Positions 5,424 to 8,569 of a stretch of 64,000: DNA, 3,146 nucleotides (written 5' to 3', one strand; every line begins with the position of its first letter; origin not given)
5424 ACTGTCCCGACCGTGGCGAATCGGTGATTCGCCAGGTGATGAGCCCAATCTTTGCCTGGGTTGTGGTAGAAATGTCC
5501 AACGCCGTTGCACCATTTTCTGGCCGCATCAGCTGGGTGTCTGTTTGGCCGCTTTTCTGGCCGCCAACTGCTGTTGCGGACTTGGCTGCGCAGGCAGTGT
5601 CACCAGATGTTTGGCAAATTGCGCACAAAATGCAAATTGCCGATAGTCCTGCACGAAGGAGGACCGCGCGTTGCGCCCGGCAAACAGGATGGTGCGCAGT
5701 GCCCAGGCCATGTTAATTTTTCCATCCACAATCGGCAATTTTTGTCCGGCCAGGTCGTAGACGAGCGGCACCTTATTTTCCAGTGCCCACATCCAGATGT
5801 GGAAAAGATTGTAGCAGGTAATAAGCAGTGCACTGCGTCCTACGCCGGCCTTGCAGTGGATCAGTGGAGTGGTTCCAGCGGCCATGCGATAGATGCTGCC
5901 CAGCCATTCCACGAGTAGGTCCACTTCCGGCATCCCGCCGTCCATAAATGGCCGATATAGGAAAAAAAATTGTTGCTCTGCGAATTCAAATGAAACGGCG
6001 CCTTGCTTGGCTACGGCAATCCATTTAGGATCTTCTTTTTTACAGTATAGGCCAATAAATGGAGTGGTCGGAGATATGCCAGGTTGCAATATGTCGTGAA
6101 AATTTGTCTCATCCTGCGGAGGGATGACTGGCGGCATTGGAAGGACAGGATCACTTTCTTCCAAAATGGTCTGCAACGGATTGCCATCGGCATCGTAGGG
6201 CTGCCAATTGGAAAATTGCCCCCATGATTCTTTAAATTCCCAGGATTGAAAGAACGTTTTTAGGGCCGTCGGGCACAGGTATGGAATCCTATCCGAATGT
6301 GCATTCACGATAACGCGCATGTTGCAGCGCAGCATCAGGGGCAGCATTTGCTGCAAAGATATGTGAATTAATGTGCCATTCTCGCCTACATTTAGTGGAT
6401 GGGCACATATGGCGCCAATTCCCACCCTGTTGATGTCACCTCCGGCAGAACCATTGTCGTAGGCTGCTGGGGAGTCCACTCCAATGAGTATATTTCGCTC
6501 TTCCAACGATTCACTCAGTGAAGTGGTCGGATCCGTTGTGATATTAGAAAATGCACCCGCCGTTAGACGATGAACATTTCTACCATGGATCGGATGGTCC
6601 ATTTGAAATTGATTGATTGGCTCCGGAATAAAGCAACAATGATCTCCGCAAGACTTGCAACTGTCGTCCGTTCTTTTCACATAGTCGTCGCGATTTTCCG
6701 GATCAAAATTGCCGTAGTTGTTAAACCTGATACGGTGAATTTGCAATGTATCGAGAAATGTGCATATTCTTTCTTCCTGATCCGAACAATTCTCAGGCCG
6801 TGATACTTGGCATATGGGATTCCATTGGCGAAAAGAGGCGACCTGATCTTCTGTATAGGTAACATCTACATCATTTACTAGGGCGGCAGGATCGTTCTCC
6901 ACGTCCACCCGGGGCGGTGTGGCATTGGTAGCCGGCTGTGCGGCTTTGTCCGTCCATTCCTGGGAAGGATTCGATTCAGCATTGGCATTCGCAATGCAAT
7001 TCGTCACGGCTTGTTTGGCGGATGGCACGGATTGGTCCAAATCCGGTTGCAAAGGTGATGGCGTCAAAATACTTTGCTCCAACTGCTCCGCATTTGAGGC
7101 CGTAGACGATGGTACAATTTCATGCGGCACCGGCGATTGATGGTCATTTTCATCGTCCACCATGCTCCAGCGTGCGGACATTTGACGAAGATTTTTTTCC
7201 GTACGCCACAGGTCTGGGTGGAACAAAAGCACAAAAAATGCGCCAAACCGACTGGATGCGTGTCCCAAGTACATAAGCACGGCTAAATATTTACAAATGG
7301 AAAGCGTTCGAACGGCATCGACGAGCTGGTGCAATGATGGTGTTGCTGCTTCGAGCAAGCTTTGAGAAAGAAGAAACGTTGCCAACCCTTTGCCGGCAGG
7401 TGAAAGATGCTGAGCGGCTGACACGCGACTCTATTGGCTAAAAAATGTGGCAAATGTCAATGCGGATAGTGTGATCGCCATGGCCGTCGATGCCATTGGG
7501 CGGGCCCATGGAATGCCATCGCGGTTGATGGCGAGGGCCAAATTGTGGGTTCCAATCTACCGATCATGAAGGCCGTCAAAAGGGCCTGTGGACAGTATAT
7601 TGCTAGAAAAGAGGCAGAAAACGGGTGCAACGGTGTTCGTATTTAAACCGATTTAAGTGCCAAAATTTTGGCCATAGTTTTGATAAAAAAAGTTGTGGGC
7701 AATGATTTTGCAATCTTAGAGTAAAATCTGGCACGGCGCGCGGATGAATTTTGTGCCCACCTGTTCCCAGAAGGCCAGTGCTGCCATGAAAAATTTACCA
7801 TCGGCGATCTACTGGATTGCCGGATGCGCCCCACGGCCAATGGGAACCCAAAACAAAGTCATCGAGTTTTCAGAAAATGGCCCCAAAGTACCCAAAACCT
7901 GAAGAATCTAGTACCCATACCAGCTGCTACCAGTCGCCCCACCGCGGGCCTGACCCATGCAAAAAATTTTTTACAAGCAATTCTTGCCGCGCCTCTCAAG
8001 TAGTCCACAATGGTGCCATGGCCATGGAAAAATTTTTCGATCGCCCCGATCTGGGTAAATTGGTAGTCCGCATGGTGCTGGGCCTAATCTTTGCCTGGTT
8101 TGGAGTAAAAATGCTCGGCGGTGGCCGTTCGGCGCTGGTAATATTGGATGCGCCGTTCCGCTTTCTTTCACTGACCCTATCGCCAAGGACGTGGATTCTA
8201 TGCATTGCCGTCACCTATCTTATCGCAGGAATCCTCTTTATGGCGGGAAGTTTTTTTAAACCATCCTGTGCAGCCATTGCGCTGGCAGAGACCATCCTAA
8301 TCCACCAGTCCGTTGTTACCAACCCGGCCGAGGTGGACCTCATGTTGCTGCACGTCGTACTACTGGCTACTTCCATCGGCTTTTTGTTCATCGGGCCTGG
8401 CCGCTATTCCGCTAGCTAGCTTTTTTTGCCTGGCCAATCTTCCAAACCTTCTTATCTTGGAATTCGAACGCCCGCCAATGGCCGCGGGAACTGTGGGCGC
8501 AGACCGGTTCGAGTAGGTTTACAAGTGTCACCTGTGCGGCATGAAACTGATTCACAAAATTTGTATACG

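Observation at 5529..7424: ORFan with a Cdc14/PTEN-like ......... phosphatase P-loop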

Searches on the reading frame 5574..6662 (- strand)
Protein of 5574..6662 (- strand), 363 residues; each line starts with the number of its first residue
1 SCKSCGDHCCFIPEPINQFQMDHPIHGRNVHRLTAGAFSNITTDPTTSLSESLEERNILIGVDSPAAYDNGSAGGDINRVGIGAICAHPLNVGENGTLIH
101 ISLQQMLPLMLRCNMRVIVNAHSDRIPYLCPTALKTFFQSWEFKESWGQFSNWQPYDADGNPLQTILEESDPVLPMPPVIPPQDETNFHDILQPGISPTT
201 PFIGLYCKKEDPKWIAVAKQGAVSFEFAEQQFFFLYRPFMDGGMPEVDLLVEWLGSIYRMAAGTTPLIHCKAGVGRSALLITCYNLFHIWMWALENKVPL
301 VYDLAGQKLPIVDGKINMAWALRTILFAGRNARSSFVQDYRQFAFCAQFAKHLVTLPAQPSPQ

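Call 30: find_homologous_proteins(query=A2, max_evalue=0.001)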
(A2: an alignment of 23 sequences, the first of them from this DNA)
Query A2 (23 sequences) (363 aa, profile of the alignment): 1 proteins with E <= 0.001 among 5524 candidates.
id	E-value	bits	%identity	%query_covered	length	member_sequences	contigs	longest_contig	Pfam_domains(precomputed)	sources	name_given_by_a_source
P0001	2.0e-74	269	100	100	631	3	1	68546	-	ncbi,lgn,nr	ncbi:MAG: hypothetical protein LBP65_02260 [Puniceicoccales bacterium]|nr:hypothetical protein [Puni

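Call 31: search_solved_structures(query=A2, max_evalue=1, show_alignments=4)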
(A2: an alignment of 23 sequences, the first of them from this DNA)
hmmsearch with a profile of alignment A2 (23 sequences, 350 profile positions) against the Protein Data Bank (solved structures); distinct sequences matched with E-value up to 1: 375 (the best 60 are shown).
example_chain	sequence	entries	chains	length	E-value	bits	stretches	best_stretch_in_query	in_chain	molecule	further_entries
6uzt_A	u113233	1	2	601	8.6e-17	65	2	195-276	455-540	Receptor-type tyrosine-protein phosphatase alpha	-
1lar_A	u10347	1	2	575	1.3e-16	64.4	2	134-273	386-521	PROTEIN (LAR)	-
6kr4_A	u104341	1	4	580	1.4e-16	64.3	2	134-273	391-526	Receptor-type tyrosine-protein phosphatase F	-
3sr9_A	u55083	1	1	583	3.3e-16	63.1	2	137-273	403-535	Receptor-type tyrosine-protein phosphatase S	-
2jjd_A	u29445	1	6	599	1e-15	61.5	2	135-277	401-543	RECEPTOR-TYPE TYROSINE-PROTEIN PHOSPHATASE EPSILON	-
4bpc_A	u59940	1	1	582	3.7e-15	59.6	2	175-273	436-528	RECEPTOR-TYPE TYROSINE-PROTEIN PHOSPHATASE S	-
2fh7_A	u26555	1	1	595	6.1e-15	58.9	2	173-273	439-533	Receptor-type tyrosine-protein phosphatase S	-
3f41_A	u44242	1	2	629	4.1e-13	52.9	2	181-280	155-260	Phytase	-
1ygr_A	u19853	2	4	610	6.6e-11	45.6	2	132-275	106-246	CD45 Protein Tyrosine Phosphatase | Leukocyte common antigen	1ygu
6cmq_A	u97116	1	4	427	7.9e-11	45.4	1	49-280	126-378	Tyrosine-protein phosphatase non-receptor type 11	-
7tvj_A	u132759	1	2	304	8.5e-11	45.3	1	129-280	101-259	Tyrosine-protein phosphatase non-receptor type 11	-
4dgx_A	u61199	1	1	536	8.6e-11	45.2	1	49-280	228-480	Tyrosine-protein phosphatase non-receptor type 11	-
2shp_A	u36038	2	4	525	8.6e-11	45.2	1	50-280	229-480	SHP-2 | Tyrosine-protein phosphatase non-receptor type 11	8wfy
5i6v_A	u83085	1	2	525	8.9e-11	45.2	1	50-280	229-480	Tyrosine-protein phosphatase non-receptor type 11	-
6bn5_A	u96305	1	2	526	8.9e-11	45.2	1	50-280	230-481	Tyrosine-protein phosphatase non-receptor type 11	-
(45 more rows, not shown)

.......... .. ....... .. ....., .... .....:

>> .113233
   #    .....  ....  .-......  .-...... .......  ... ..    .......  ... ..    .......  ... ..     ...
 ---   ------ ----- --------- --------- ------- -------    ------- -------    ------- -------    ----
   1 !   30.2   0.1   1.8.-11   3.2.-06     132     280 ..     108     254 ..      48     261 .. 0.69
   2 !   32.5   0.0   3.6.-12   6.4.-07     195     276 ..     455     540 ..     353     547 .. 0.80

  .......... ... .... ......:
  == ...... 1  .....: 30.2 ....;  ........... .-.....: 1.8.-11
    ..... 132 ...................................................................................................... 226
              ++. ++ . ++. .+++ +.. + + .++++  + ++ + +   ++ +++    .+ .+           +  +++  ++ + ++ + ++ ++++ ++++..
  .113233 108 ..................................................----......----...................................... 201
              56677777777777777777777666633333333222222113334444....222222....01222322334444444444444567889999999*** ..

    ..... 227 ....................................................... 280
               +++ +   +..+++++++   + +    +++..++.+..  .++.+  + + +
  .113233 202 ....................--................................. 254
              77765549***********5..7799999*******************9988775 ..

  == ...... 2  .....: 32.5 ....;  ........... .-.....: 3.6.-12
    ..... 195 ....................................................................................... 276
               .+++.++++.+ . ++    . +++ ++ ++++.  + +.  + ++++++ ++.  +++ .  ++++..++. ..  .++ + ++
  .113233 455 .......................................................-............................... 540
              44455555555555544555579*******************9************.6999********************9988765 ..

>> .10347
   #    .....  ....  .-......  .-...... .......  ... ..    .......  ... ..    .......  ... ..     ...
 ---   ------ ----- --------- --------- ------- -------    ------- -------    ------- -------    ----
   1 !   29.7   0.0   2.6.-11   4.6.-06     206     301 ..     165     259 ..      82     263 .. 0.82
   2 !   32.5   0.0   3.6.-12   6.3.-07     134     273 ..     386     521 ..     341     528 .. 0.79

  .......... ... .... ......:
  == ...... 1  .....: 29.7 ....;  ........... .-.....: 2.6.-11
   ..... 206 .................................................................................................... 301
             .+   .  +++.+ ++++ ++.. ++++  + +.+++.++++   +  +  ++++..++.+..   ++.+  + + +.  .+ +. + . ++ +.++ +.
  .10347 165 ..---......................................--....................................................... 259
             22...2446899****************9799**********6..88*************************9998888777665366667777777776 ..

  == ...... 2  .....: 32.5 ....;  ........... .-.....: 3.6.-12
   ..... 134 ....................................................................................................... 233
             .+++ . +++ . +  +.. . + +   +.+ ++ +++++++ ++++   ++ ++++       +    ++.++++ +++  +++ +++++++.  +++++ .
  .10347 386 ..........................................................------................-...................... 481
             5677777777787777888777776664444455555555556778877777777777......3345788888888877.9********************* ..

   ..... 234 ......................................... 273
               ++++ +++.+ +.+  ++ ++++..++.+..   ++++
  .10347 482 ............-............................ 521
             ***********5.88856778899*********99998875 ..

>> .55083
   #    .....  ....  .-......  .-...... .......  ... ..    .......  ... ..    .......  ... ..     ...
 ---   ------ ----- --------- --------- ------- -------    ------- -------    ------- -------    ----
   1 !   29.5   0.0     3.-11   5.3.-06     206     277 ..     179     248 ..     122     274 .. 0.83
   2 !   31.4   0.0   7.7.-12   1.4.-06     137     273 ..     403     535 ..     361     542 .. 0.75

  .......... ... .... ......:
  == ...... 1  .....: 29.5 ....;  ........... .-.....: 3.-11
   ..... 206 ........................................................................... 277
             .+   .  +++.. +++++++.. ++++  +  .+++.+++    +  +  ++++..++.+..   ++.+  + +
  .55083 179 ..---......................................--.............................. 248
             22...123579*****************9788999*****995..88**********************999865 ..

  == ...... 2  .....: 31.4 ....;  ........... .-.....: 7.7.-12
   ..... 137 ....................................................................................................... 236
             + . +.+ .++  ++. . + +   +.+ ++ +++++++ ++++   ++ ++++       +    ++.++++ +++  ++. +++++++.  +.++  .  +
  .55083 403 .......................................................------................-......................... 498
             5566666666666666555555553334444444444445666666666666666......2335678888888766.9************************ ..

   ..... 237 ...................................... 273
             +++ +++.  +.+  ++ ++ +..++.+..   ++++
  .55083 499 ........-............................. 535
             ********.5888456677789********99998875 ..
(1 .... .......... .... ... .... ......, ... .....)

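Call 33: search_protein_families(library=pfam, alignment_id=A2, max_evalue=0.01)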
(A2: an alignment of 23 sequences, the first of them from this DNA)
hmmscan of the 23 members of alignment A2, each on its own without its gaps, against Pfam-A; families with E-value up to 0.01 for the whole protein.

A. member 1, seq(363 aa): 3 families
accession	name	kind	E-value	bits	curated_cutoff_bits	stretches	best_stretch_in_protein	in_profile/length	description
PF00782.25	DSPc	-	8e-05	22.9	33.5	1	263-284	73-94/133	Dual specificity phosphatase, catalytic domain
PF00102.32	Y_phosphatase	-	0.002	18.2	20.9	0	264-348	170-230/234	Protein-tyrosine phosphatase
PF05706.17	CDKN3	-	0.005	17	20.7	1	236-287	105-157/168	Cyclin-dependent kinase inhibitor 3 (CDKN3)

B. families by the number of members that match (of 23 scanned): 8 families
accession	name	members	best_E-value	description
PF00102.32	Y_phosphatase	14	2.6e-11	Protein-tyrosine phosphatase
PF22785.1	Tc-R-P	14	1.4e-06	Polymorphic toxin system, DSP-PTPase phosphatase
PF00782.25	DSPc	13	1.2e-07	Dual specificity phosphatase, catalytic domain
PF14566.11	PTPlike_phytase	7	6e-05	Inositol hexakisphosphate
PF22784.1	PTP-SAK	7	0.00034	Swiss Army Knife protein, DSP-PTPase phosphatase domain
PF22741.1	PTP-NADK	6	0.0038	DSP-PTPase phosphatase fused to NAD+ Kinase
PF05706.17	CDKN3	3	0.005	Cyclin-dependent kinase inhibitor 3 (CDKN3)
PF13350.11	Y_phosphatase3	1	0.0015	Tyrosine phosphatase family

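Call 36: predict_structure(alignment_id=A2)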
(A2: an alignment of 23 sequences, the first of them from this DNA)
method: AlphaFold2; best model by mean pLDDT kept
length: 363 residues; sequences in the alignment: 23
mean_pLDDT: 80.8   pTM: 0.84
mean pLDDT of the five models: 80.8, 79.8, 78.3, 77.4, 77.4
residues with pLDDT >= 90: 175; 70-90: 91; 50-70: 51; < 50: 46
segments of 3 or more residues with pLDDT < 50: 1-9, 172-182, 188-205, 361-363
pLDDT, mean of each block of 10 residues (from residue 1): 43 86 84 64 92 83 55 85 93 64 87 96 81 75 71 91 74 46 50 44 48 83 93 95 92 97 95 94 98 96 97 98 97 90 96 87 42
secondary structure, 60 per line:
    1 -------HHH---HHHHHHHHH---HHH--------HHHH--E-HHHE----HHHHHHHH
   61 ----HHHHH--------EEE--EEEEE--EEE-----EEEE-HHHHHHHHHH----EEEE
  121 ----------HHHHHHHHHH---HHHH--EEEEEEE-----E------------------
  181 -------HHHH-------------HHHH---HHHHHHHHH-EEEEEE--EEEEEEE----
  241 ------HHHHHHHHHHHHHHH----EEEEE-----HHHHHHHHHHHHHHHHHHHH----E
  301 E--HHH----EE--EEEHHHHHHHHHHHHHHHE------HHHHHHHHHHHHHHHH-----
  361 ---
elements in order: H14-22 H37-40 H53-60 H65-69 E78-80 E83-87 E90-92 E98-101 H103-112 E117-120 H131-140 H144-147 E150-156 H188-191 H205-208 H212-220 E222-227 E230-236 H247-261 E266-270 H276-295 E315-317 H318-332 H340-355

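Call 39: fold_search(model_id=the predicted structure, library=pdb)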
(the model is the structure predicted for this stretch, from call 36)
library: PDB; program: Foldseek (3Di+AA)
matches with E <= 10: 848; with E <= 0.001: 226
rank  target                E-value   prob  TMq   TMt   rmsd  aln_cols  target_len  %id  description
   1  6krx                  2.2e-05  1.00  0.42  0.49   7.3       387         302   11  Crystal Structure of AtPTP1 at 1.7 angstrom (released 2020-08-26)
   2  1wch                  3.1e-05  1.00  0.27  0.31   4.1       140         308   19  Crystal structure of PTPL1 human tyrosine phosphatase mutated in colorectal cancer - evidence for a second phosphotyrosi (released 2004-12-14)
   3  2cfv                  7.4e-05  1.00  0.39  0.50   7.2       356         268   12  Crystal structure of human protein tyrosine phosphatase receptor type J (released 2006-03-09)
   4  3qcj                  7.4e-05  1.00  0.41  0.50   7.1       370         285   13  Human receptor protein tyrosine phosphatase gamma, domain 1, in complex with 5-[({3-[(3,4-dichlorobenzyl)sulfanyl]thioph (released 2011-12-28)
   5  9yg3_A                7.8e-05  1.00  0.42  0.50   8.4       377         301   12  Targeting PTPN22 at non-orthosteric binding sites - a fragment approach (released 2026-01-28)
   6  1lqf_A                7.8e-05  1.00  0.42  0.51  10.0       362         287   12  Structure of PTP1b in Complex with a Peptidic Bisphosphonate Inhibitor (released 2002-07-24)
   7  6cmq_A                9.3e-05  1.00  0.44  0.41   9.7       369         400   14  Structure of human SHP2 without N-SH2 domain (released 2018-11-14)
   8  9yg1_A                9.3e-05  1.00  0.42  0.49   9.5       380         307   12  Targeting PTPN22 at non-orthosteric binding sites - a fragment approach (released 2026-01-28)
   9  3qcg                  1.2e-04  1.00  0.43  0.53   6.8       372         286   13  Human receptor protein tyrosine phosphatase gamma, domain 1, in complex with 3-[(3-bromo-4-chlorobenzyl)sulfanyl]thiophe (released 2011-12-28)
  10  8s0i_A                1.2e-04  1.00  0.42  0.32  10.9       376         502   12  A fragment-based inhibitor of SHP2 (released 2024-03-20)
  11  2hy3_A                1.2e-04  1.00  0.41  0.52   7.2       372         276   13  Crystal structure of the human tyrosine receptor phosphate gamma in complex with vanadate (released 2006-09-05)
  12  6krw                  1.2e-04  1.00  0.40  0.46   8.5       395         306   12  Crystal Structure of AtPTP1 at 1.4 angstrom (released 2020-08-26)
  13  2g59_A                1.2e-04  1.00  0.42  0.52   7.5       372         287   12  Crystal Structure of the Catalytic Domain of Protein Tyrosine Phosphatase from Homo sapiens (released 2006-03-14)
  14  2b3o                  1.2e-04  1.00  0.45  0.34   7.1       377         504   14  Crystal structure of human tyrosine phosphatase SHP-1 (released 2005-10-25)
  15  3mow                  1.3e-04  1.00  0.40  0.55  10.1       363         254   12  Crystal structure of SHP2 in complex with a tautomycetin analog TTN D-1 (released 2011-05-04)
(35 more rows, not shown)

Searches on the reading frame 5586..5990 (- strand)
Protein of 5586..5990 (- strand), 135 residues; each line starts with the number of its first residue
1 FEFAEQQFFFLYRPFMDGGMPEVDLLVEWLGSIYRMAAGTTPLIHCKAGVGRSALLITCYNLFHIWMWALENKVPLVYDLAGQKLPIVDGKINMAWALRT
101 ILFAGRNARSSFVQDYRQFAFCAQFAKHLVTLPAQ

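Call 48: find_related_loci(query=A3, collection=genome_contigs, flank=6000)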
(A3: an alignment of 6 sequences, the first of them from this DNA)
Query A3 (135 aa) in genome_contigs; peptide patterns used: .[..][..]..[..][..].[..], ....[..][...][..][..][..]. (x = any residue, [..] = any of these).
33 stretches matched a pattern; 10 encode a relative of the query (tblastn E <= 1e-3); 9 distinct loci.
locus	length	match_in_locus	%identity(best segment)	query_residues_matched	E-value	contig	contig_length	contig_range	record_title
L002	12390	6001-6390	38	10-135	5e-28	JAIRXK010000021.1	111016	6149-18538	MAG: Puniceicoccales bacterium isolate Gsp477_bin156 k119_4714712, whole genome shotgun sequence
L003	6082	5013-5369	39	17-135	3e-26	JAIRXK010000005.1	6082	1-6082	MAG: Puniceicoccales bacterium isolate Gsp477_bin156 k119_2828595, whole genome shotgun sequence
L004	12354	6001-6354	39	10-129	1e-25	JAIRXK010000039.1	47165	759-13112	MAG: Puniceicoccales bacterium isolate Gsp477_bin156 k119_5180116, whole genome shotgun sequence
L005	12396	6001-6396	35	10-134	1e-25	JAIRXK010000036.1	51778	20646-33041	MAG: Puniceicoccales bacterium isolate Gsp477_bin156 k119_1539556, whole genome shotgun sequence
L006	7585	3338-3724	37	13-130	9e-25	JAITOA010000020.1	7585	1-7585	MAG: Puniceicoccales bacterium isolate Po218_bin38 k119_771419, whole genome shotgun sequence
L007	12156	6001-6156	38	10-60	3e-7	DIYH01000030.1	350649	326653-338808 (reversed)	MAG TPA_asm: Flammeovirgaceae bacterium UBA6059 UBA6059_contig_56, whole genome shotgun sequence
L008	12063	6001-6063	62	42-62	8e-5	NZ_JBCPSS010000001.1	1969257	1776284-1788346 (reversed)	Providencia sp. Je.9.19 NODE_1_length_1969257_cov_33.661404, whole genome shotgun sequence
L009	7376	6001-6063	67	42-62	3e-4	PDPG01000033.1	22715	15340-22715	MAG: Proteobacteria bacterium isolate DOLZORAL124_48_12 DolZOral124_scaffold_3341, whole genome shotgun sequence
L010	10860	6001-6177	32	3-60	4e-4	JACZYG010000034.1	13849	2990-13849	MAG: Candidatus Neomarinimicrobiota bacterium isolate B25T3L8 B25T3L8_NODE1178, whole genome shotgun sequence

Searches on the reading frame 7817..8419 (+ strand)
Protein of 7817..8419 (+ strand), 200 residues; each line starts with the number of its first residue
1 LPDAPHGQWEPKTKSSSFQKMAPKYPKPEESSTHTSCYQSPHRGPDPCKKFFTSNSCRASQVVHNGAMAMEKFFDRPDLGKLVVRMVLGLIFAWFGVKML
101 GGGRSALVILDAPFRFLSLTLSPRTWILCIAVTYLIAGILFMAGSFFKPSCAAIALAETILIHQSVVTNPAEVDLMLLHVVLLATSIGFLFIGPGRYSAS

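Call 3: search_protein_families(library=pfam, proteins=[window:7817-8419:+], max_evalue=1)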
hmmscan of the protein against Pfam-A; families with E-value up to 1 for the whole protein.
window:7817-8419:+ (200 aa): 1 family
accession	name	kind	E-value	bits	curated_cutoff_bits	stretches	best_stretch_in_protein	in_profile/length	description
PF07681.17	DoxX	-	0.076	14.1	23.6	1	81-159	2-75/85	DoxX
